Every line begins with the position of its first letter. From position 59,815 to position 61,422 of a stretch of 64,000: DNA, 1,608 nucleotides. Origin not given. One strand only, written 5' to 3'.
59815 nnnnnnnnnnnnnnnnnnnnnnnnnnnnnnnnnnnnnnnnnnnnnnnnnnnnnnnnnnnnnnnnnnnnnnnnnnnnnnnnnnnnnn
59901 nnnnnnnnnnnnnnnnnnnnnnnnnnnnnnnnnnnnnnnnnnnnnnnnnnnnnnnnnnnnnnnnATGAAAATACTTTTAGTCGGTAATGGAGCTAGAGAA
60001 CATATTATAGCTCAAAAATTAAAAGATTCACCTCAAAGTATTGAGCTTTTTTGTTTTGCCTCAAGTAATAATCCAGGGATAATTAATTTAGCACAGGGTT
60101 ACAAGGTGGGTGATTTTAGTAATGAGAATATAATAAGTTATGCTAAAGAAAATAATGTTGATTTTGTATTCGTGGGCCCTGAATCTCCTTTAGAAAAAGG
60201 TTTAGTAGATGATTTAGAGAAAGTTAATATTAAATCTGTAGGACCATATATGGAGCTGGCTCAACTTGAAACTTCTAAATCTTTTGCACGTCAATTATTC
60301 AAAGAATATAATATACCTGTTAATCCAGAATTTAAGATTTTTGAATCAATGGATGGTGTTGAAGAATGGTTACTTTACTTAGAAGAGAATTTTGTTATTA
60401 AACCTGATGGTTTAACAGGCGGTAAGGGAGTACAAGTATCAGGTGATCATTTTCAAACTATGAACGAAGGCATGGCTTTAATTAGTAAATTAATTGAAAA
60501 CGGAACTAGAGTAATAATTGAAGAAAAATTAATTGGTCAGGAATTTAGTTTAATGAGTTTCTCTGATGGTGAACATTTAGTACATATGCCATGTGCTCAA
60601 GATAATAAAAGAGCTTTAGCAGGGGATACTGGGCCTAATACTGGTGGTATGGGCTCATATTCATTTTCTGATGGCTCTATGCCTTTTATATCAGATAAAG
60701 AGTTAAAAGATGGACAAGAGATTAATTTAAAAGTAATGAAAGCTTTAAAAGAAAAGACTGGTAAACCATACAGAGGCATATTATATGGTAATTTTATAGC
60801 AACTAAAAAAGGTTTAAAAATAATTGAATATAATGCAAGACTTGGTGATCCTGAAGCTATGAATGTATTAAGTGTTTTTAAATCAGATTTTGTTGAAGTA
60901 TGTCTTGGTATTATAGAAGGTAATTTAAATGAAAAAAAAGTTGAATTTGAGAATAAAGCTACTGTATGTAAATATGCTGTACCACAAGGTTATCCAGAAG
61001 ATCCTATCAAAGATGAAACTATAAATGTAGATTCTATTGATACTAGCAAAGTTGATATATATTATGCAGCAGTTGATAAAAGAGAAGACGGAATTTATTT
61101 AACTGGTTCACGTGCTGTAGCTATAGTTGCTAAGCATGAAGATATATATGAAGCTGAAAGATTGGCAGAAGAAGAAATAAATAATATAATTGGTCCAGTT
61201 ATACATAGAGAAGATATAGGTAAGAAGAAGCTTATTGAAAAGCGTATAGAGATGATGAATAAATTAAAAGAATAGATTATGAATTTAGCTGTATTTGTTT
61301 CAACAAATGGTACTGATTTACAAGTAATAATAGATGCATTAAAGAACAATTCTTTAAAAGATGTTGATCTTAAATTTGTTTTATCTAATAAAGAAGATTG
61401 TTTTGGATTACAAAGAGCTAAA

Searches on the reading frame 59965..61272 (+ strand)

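Call 42: search_protein_families(library=pfam, proteins=[window:59965-61272:+], max_evalue=0.00001)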
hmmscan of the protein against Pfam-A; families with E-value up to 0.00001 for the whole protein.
window:59965-61272:+ (436 aa): 3 families
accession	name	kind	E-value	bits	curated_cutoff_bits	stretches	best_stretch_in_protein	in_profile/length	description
PF01071.24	GARS_A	-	2.3e-51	174.8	27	1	103-298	1-194/194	Phosphoribosylglycinamide synthetase, ATP-grasp (A) domain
PF02844.21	GARS_N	-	2.1e-26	93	29.5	1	1-102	1-100/100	Phosphoribosylglycinamide synthetase, N domain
PF02843.22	GARS_C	-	2.5e-15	57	34.8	1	333-421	1-92/92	Phosphoribosylglycinamide synthetase, C domain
